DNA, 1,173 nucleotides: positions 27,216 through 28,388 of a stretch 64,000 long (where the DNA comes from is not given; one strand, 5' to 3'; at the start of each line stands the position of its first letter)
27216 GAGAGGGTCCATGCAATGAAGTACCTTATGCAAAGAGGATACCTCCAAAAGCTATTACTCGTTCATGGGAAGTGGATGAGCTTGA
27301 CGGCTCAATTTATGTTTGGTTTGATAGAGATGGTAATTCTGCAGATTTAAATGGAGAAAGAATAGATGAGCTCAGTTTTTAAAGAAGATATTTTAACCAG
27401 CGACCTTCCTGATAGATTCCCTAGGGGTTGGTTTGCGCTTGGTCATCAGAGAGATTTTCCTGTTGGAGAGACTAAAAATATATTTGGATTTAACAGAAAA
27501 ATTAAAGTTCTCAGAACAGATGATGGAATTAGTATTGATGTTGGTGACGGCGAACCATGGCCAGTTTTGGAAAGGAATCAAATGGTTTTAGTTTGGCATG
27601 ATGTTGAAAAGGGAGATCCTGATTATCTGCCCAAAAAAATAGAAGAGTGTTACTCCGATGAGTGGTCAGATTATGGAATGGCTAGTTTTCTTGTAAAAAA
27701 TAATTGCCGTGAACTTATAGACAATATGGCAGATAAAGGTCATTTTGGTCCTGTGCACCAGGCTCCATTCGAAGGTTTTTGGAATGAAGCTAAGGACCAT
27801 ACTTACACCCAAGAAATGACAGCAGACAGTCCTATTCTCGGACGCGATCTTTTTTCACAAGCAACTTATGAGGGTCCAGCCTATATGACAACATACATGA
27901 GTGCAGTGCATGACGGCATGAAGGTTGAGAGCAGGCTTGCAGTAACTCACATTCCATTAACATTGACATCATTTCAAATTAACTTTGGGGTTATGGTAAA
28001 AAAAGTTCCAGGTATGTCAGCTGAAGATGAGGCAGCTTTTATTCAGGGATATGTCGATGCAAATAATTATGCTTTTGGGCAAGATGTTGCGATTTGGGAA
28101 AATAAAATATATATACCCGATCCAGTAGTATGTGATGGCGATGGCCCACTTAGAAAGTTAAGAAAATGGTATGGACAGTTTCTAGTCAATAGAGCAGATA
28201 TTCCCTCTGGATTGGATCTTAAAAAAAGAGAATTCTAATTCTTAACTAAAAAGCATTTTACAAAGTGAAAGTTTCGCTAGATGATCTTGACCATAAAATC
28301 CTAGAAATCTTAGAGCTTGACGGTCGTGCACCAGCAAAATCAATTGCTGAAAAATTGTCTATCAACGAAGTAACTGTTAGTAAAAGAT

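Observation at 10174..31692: Compact 24-gene co-directional operon resembling steroid-nucleus (9,10-seco plus HIP) catabolism in an AT-rich streamlined genome, with canonical parts missing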

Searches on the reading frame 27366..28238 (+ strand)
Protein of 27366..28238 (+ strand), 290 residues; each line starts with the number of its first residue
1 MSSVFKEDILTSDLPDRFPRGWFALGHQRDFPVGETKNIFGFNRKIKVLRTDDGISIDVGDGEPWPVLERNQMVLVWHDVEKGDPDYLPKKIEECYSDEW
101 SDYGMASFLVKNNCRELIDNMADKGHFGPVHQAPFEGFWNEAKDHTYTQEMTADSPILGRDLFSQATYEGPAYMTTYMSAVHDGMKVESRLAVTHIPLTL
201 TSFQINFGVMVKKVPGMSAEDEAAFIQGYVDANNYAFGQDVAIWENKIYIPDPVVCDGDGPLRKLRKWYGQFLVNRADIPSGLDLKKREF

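Call 4: search_protein_families(library=pfam, proteins=[window:27366-28238:+])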
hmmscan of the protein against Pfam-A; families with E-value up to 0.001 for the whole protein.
window:27366-28238:+ (290 aa): 1 family
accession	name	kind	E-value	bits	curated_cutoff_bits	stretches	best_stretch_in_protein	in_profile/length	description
PF19298.5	KshA_C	-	3.4e-57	194.3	23.3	1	76-272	1-206/207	3-Ketosteroid 9alpha-hydroxylase C-terminal domain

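Call 8: search_protein_families(library=ncbifam, proteins=[window:27366-28238:+], max_evalue=0.00001)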
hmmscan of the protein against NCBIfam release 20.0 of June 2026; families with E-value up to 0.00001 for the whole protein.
window:27366-28238:+ (290 aa): 0 families

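Call 15: find_encoding_contigs(protein=window:27366-28238:+, flank=10000, max_places=6)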
Protein window:27366-28238:+ (290 aa): 10 contigs read that carry it; 6 places shown.
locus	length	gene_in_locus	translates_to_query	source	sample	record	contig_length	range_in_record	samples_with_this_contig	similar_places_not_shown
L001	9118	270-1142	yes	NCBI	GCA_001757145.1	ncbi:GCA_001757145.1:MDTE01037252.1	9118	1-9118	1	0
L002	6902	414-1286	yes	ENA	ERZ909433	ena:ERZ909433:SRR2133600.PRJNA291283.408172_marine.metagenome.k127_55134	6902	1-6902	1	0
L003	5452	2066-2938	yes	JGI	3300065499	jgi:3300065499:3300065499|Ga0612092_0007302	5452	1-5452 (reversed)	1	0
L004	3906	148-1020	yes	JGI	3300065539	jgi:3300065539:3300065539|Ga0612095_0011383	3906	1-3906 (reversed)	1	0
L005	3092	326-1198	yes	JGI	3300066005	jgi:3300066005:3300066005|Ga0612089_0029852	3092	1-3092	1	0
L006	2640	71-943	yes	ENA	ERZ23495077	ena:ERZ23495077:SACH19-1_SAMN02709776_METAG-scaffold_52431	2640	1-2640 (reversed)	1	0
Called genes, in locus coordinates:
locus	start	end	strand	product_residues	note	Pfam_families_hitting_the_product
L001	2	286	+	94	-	?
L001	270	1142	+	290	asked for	PF19298:KshA_C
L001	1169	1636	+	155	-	PF13404:HTH_AsnC-type, PF13412:HTH_24, PF01037:AsnC_trans_reg (weak)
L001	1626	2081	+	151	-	PF13404:HTH_AsnC-type, PF13412:HTH_24, PF22482:AsnC_trans_reg_3, PF01037:AsnC_trans_reg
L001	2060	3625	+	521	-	PF00501:AMP-binding, PF13193:AMP-binding_C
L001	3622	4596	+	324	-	PF02826:2-Hacid_dh_C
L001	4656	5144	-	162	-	PF02517:Rce1-like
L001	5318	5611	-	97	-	PF03992:ABM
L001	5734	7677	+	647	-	PF02824:TGS (weak), PF07973:tRNA_SAD, PF00587:tRNA-synt_2b, PF03129:HGTP_anticodon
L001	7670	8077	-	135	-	-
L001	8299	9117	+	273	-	?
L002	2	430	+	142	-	?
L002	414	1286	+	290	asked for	PF19298:KshA_C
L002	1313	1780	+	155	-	PF13404:HTH_AsnC-type, PF13412:HTH_24, PF01037:AsnC_trans_reg (weak)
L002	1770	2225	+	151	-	PF13404:HTH_AsnC-type, PF13412:HTH_24, PF22482:AsnC_trans_reg_3, PF01037:AsnC_trans_reg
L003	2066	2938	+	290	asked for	PF19298:KshA_C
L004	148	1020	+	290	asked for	PF19298:KshA_C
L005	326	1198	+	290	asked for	PF19298:KshA_C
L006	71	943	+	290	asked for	PF19298:KshA_C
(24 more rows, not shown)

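Call 16: find_homologous_proteins(query=window:27366-28238:+, max_evalue=0.00001)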
Query window:27366-28238:+ (290 aa): 431 proteins with E <= 0.00001 among 755 candidates; the best 120 are listed.
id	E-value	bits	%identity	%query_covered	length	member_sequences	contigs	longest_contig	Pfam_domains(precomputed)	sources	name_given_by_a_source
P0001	3.4e-198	675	98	100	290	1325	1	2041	PF19298.6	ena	-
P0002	2.8e-172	590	88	96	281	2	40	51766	PF19298.6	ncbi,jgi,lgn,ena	jgi:3-ketosteroid 9alpha-monooxygenase subunit A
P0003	7.4e-172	589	88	96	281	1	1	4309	PF19298.6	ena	-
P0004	1.8e-171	587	88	96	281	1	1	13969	PF19298.6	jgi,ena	jgi:3-ketosteroid 9alpha-monooxygenase subunit A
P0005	5.3e-169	579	85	97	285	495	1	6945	PF19298.6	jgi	jgi:3-ketosteroid 9alpha-monooxygenase subunit A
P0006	1.6e-165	568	84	96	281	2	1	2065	PF19298.6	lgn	-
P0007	2.1e-164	564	83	96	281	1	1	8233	PF19298.6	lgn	-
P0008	1.9e-163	561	83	96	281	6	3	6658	PF19298.6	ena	-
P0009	8.7e-163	559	83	96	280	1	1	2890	PF19298.6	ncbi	-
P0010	1.2e-162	559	82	96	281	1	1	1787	PF19298.6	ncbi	-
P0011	1.4e-162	558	82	96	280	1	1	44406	PF19298.6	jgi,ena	-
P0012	1.8e-162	558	83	96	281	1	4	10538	PF19298.6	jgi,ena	-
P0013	7.3e-162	556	82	96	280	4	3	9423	PF19298.6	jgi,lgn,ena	jgi:3-ketosteroid 9alpha-monooxygenase subunit A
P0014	8.5e-162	556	83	96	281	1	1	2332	PF19298.6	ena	-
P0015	9.5e-162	556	82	96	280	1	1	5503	PF19298.6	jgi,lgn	jgi:3-ketosteroid 9alpha-monooxygenase subunit A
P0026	7.9e-161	553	81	96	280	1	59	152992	PF19298.6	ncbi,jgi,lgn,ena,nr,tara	ncbi:MAG: hypothetical protein VX713_02050 [Pseudomonadota bacterium]|nr:hypothetical protein [Pseud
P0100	5.5e-112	392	60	96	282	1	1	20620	PF19298.6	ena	-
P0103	2.7e-90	321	52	96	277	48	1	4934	PF19298.6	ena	-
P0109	2.9e-78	281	42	99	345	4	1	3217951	PF00355.33,PF19298.6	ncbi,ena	-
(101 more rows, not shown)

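Call 18: find_encoding_contigs(protein=P0026, flank=10000, max_places=3)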
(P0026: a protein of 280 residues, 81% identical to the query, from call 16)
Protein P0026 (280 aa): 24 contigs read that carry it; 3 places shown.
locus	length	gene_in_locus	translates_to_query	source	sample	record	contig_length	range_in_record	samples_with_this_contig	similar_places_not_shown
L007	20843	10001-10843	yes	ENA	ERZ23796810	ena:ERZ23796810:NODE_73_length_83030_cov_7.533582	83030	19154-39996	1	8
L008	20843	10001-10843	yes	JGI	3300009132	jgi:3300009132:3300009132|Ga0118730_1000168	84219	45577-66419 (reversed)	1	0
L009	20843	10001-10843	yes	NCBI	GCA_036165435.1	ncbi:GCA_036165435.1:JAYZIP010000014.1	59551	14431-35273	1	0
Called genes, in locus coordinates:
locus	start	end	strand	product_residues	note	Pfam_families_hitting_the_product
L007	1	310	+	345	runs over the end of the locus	PF02771:Acyl-CoA_dh_N, PF00441:Acyl-CoA_dh_1, PF08028:Acyl-CoA_dh_2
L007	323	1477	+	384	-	PF00108:Thiolase_N, PF00109:ketoacyl-synt (weak), PF02803:Thiolase_C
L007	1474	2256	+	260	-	PF00106:adh_short, PF08659:KR, PF13561:adh_short_C2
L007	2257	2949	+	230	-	PF07110:EthD (weak)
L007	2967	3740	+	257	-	PF00106:adh_short, PF01370:Epimerase (weak), PF08659:KR, PF13561:adh_short_C2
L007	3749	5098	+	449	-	PF00067:p450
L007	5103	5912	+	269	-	PF00561:Abhydrolase_1, PF12146:Hydrolase_4, PF12697:Abhydrolase_6, PF00561:Abhydrolase_1 (weak)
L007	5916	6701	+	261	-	PF01557:FAA_hydrolase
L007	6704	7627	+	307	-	PF01118:Semialdhyde_dh (weak), PF09290:AcetDehyd-dimer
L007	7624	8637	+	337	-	PF00682:HMGL-like, PF07836:DmpG_comm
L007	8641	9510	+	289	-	PF00296:Bac_luciferase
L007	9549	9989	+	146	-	PF00355:Rieske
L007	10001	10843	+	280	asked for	PF19298:KshA_C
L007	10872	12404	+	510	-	PF00501:AMP-binding, PF13193:AMP-binding_C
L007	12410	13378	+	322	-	PF02826:2-Hacid_dh_C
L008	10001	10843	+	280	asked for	PF19298:KshA_C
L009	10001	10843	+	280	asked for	PF19298:KshA_C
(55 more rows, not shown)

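Call 22: find_related_loci(query=window:27366-28238:+, collection=genome_contigs, flank=10000)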
Query window:27366-28238:+ (290 aa) in genome_contigs; peptide patterns used: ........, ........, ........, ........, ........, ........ (x = any residue, [..] = any of these).
140 stretches matched a pattern; 78 encode a relative of the query (tblastn E <= 1e-3); 78 distinct loci.
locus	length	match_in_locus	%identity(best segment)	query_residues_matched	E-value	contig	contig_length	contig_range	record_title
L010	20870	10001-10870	99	1-290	0e+0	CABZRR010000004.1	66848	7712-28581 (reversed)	MAG: uncultured SAR86 cluster bacterium isolate AG-337-O06 genome assembly, contig: AG-337-O06_NODE_4, whole genome shot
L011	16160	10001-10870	99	1-290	0e+0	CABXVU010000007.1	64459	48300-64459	MAG: uncultured SAR86 cluster bacterium isolate AG-325-G09 genome assembly, contig: AG-325-G09_NODE_7, whole genome shot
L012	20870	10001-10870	98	1-290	0e+0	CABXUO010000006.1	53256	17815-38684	MAG: uncultured SAR86 cluster bacterium isolate AG-325-E16 genome assembly, contig: AG-325-E16_NODE_6, whole genome shot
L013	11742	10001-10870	98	1-290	0e+0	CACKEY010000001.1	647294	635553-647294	MAG: uncultured SAR86 cluster bacterium isolate AG-453-K07 genome assembly, contig: AG-453-K07_NODE_1, whole genome shot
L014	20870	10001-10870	96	1-290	0e+0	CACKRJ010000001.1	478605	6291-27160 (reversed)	MAG: uncultured SAR86 cluster bacterium isolate AG-457-D18 genome assembly, contig: AG-457-D18_NODE_1, whole genome shot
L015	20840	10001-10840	89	12-290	3e-174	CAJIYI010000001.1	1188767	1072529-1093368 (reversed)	MAG: uncultured SAR86 cluster bacterium isolate FRAM18_bin297 genome assembly, contig: FRAM18_bin297-1, whole genome sho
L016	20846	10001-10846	86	10-290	9e-172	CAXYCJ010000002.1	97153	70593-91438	MAG: uncultured SAR86 cluster bacterium isolate FRAM_RAS_F4_05_2017_1-MAG_28 genome assembly, contig: FRAM_RAS_F4_05_201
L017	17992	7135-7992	86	6-290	3e-171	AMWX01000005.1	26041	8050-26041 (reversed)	SAR86 cluster bacterium SAR86E ctg4, whole genome shotgun sequence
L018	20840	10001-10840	88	12-290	3e-171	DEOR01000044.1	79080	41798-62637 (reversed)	MAG TPA_asm: Proteobacteria bacterium UBA3413 UBA3413_contig_509, whole genome shotgun sequence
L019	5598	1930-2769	88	12-290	5e-173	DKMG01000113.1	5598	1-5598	MAG TPA_asm: Proteobacteria bacterium UBA7420 UBA7420_contig_98456, whole genome shotgun sequence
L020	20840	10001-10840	88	12-290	6e-171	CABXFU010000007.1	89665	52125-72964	MAG: uncultured SAR86 cluster bacterium isolate AG-313-P16 genome assembly, contig: AG-313-P16_NODE_7, whole genome shot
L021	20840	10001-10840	88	12-290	2e-170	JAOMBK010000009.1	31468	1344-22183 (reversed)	Pseudomonadota bacterium isolate AH-558-F20 AH-558-F20_NODE_9, whole genome shotgun sequence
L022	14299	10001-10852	87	8-290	4e-170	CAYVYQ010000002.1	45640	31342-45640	MAG TPA_asm: uncultured Gammaproteobacteria bacterium isolate SRP329387_co2_105 genome assembly, contig: NODE_135_length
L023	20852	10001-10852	86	8-290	4e-170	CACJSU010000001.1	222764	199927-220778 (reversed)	MAG: uncultured SAR86 cluster bacterium isolate AG-447-P08 genome assembly, contig: AG-447-P08_NODE_1, whole genome shot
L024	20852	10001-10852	86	8-290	7e-169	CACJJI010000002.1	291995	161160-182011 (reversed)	MAG: uncultured SAR86 cluster bacterium isolate AG-447-I15 genome assembly, contig: AG-447-I15_NODE_2, whole genome shot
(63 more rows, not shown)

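Call 33: search_solved_structures(query=window:27366-28238:+, max_evalue=0.001, show_alignments=2)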
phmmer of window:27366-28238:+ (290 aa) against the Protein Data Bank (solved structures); distinct sequences matched with E-value up to 0.001: 3.
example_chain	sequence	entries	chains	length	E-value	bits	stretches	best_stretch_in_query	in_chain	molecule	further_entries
4qdc_A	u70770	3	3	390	1.8e-44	155.6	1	63-283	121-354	3-ketosteroid 9alpha-hydroxylase oxygenase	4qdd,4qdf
2zyl_A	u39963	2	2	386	1.1e-37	133.2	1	64-280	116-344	POSSIBLE OXIDOREDUCTASE | 3-ketosteroid-9-alpha-monooxygenase oxygenase subunit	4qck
4qdf_B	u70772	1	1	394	2.1e-37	132.3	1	63-280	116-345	3-ketosteroid 9alpha-hydroxylase oxygenase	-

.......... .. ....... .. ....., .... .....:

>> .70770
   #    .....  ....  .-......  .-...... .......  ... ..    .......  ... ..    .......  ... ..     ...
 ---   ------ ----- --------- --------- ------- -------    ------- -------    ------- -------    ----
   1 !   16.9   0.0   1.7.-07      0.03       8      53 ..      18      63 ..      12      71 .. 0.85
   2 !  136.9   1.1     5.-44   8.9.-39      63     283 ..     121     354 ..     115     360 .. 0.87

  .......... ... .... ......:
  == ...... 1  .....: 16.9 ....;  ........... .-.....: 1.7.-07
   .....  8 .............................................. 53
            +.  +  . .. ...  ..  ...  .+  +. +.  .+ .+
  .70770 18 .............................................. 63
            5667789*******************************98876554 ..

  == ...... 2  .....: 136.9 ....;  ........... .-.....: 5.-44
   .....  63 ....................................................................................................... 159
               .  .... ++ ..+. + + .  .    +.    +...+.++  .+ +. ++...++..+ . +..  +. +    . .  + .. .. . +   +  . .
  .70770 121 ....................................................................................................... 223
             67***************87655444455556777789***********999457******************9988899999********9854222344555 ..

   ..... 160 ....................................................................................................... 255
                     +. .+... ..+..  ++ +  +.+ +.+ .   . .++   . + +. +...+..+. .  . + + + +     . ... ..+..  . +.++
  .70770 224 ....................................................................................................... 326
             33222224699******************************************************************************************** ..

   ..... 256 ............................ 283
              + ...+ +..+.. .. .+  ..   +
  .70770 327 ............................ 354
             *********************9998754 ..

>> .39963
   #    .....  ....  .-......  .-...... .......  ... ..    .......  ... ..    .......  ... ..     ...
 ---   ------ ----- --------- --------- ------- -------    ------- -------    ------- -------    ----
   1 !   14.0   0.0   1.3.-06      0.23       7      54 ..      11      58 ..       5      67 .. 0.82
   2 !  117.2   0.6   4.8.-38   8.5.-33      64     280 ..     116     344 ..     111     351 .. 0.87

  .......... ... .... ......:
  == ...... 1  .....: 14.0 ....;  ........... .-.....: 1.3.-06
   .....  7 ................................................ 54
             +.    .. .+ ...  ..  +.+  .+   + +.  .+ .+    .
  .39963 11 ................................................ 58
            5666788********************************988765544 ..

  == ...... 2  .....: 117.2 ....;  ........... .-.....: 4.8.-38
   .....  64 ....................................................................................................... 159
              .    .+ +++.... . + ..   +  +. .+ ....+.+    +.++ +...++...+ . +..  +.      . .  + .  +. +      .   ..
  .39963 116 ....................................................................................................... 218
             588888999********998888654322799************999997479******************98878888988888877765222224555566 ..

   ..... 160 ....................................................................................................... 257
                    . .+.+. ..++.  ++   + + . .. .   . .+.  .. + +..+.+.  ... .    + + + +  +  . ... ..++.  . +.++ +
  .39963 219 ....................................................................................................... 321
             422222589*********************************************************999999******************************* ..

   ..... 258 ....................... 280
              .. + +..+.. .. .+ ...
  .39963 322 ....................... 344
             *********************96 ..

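Call 42: find_encoding_contigs(protein=P0100, flank=10000, max_places=2)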
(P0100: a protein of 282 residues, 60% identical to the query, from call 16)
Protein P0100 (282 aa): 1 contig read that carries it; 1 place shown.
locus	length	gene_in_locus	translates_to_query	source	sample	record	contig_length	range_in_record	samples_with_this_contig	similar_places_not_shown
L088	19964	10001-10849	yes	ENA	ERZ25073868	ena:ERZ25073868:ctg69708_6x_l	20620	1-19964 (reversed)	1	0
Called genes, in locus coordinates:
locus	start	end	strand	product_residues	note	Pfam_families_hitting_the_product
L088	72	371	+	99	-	-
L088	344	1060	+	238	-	PF07366:SnoaL, PF12680:SnoaL_2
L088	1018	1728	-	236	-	-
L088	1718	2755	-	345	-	PF07366:SnoaL, PF12680:SnoaL_2 (weak)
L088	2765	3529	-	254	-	PF03328:HpcH_HpaI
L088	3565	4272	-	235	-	PF00561:Abhydrolase_1, PF12697:Abhydrolase_6, PF00975:Thioesterase, PF12146:Hydrolase_4 (faint)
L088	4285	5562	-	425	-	PF00815:Histidinol_dh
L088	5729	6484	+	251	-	PF23441:SDR, PF00106:adh_short, PF08659:KR (weak), PF13561:adh_short_C2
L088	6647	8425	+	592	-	PF07715:Plug, PF00593:TonB_dep_Rec_b-barrel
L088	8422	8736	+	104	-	-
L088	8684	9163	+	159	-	-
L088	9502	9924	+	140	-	PF00355:Rieske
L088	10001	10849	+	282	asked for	PF19298:KshA_C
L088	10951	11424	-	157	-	PF10604:Polyketide_cyc2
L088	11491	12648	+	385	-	PF01070:FMN_dh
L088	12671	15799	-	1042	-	PF23500:DUF7133, PF07995:GSDH (weak), PF13646:HEAT_2 (faint), PF02985:HEAT (faint), PF00034:Cytochrom_C (weak)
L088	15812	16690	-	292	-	PF06283:ThuA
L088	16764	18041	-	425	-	PF13469:Sulfotransfer_3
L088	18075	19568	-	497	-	PF00890:FAD_binding_2, PF01266:DAO (weak), PF12831:FAD_oxidored (weak)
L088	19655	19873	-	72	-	PF13459:Fer4_15, PF13370:Fer4_13 (weak)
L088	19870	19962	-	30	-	?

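Call 43: find_encoding_contigs(protein=P0103, flank=10000, max_places=2)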
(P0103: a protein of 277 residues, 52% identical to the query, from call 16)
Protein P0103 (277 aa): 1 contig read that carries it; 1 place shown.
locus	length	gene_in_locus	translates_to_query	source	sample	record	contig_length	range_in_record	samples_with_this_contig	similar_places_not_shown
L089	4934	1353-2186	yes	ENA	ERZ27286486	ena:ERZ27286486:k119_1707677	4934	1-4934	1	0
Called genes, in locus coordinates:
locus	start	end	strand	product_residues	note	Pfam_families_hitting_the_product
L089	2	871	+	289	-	?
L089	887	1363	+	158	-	PF00355:Rieske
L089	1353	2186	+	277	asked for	PF19298:KshA_C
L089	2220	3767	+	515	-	PF00501:AMP-binding, PF13193:AMP-binding_C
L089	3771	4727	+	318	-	PF02826:2-Hacid_dh_C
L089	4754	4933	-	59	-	?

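Call 44: find_encoding_contigs(protein=P0109, flank=10000, max_places=2)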
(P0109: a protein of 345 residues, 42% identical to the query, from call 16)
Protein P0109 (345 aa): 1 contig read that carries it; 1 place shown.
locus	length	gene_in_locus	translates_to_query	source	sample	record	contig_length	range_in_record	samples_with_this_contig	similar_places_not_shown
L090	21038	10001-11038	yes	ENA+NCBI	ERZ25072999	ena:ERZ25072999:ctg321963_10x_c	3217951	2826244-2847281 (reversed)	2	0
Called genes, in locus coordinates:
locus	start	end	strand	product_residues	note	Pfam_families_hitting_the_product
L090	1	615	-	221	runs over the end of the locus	-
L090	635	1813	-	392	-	PF02463:SMC_N (weak), PF13175:AAA_15, PF13304:AAA_21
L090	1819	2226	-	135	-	PF26610:YbbD_head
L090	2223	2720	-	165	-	PF04307:YdjM (weak)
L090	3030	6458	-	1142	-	PF25023:TEN_YD-shell, PF05593:RHS_repeat (weak), PF03527:RHS (weak), PF22322:DUF6973 (weak)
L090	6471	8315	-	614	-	PF20148:DUF6531, PF25023:TEN_YD-shell (faint), PF05593:RHS_repeat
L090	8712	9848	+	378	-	-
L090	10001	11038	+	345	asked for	PF00355:Rieske, PF19298:KshA_C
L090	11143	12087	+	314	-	PF22632:BphC_D1, PF00903:Glyoxalase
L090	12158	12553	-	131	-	PF01152:Bac_globin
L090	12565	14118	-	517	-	PF00501:AMP-binding, PF13193:AMP-binding_C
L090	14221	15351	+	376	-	PF12038:QTMAN_N, PF00534:Glycos_transf_1, PF13692:Glyco_trans_1_4 (faint)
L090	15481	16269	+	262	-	PF01656:CbiA, PF09140:MipZ (faint), PF10609:ParA, PF13614:AAA_31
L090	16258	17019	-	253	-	PF00106:adh_short, PF08659:KR, PF13561:adh_short_C2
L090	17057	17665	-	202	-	PF00440:TetR_N, PF13305:TetR_C_33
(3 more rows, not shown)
